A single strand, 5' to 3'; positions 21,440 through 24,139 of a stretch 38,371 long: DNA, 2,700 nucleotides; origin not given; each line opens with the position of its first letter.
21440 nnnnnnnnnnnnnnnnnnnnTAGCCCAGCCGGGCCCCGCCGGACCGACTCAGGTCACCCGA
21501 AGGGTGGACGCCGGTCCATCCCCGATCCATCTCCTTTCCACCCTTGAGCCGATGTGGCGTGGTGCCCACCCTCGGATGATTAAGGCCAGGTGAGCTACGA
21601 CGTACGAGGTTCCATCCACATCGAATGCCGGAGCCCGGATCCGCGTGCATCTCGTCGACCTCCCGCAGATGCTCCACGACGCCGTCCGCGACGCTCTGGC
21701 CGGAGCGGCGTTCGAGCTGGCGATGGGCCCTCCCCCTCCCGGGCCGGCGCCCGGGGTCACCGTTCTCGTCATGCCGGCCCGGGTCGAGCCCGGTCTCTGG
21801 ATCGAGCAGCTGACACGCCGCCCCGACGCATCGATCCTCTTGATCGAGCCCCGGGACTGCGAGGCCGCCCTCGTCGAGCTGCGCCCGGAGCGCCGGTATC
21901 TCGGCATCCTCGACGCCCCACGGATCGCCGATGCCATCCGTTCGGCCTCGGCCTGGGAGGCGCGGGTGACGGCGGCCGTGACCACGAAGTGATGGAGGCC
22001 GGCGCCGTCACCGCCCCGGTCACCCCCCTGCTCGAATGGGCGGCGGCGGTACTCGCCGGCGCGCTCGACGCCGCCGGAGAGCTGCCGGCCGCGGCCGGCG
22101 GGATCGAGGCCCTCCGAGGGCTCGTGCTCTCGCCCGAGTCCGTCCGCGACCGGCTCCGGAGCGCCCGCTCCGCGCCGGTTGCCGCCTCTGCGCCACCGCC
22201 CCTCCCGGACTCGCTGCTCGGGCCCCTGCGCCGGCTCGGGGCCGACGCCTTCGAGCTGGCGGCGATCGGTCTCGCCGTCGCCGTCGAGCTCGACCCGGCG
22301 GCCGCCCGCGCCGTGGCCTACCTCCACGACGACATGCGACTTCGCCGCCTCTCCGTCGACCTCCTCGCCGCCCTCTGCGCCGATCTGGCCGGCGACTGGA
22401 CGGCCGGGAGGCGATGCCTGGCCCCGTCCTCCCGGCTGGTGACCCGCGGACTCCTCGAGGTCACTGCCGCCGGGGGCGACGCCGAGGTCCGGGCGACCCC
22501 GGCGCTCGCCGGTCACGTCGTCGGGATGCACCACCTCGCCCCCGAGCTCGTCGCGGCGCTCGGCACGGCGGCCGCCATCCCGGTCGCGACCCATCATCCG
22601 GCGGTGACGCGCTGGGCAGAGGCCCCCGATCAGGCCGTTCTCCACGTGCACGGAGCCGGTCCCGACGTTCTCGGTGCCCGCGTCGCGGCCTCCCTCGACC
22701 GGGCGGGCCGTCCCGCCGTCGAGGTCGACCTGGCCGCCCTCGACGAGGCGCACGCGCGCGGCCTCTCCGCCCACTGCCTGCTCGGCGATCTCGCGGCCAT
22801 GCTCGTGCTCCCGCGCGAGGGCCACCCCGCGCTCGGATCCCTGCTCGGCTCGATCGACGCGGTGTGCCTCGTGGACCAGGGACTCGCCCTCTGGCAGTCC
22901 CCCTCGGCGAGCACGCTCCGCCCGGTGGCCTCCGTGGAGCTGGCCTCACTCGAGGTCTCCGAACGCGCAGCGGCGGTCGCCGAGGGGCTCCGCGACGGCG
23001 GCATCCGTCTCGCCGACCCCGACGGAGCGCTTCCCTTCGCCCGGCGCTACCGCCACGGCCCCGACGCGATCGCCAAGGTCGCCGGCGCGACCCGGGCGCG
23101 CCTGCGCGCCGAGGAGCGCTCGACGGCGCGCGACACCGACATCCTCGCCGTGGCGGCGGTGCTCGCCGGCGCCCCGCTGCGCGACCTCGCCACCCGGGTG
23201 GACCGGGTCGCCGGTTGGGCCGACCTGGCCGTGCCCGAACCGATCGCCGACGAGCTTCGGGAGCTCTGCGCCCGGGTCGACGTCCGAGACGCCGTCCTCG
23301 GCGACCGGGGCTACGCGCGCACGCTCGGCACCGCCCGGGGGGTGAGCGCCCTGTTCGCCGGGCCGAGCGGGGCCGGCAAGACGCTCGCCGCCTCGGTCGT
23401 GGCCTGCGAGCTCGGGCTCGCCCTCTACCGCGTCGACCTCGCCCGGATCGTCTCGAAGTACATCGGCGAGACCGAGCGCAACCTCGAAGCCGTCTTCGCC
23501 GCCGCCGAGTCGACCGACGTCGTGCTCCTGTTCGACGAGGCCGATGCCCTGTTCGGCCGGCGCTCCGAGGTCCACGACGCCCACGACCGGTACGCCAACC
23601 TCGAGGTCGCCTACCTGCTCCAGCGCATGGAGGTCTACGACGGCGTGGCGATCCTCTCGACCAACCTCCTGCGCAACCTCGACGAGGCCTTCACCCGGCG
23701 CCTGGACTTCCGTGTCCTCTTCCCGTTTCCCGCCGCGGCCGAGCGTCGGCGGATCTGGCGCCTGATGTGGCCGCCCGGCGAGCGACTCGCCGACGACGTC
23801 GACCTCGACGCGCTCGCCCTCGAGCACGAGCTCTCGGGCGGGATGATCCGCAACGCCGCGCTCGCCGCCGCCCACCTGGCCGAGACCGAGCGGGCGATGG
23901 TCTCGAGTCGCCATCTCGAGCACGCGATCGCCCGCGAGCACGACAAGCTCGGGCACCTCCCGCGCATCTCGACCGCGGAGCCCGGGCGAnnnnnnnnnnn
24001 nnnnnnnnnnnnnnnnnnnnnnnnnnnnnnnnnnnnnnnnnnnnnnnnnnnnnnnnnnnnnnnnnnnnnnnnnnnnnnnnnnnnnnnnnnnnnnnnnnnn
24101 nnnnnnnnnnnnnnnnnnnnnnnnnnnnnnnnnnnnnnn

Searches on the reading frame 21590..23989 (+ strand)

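Call 53: search_protein_families(library=pfam, proteins=[window:21590-23989:+], max_evalue=0.001)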
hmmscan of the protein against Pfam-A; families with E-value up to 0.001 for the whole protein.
window:21590-23989:+ (800 aa): 2 families
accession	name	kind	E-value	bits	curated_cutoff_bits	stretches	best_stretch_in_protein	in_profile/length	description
PF00004.35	AAA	-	4.2e-23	82.7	21.2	1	588-712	2-130/131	ATPase family associated with various cellular activities (AAA)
PF22977.2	WHD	-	2.2e-13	50.8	27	1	215-295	104-185/221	Winged helix domain, variant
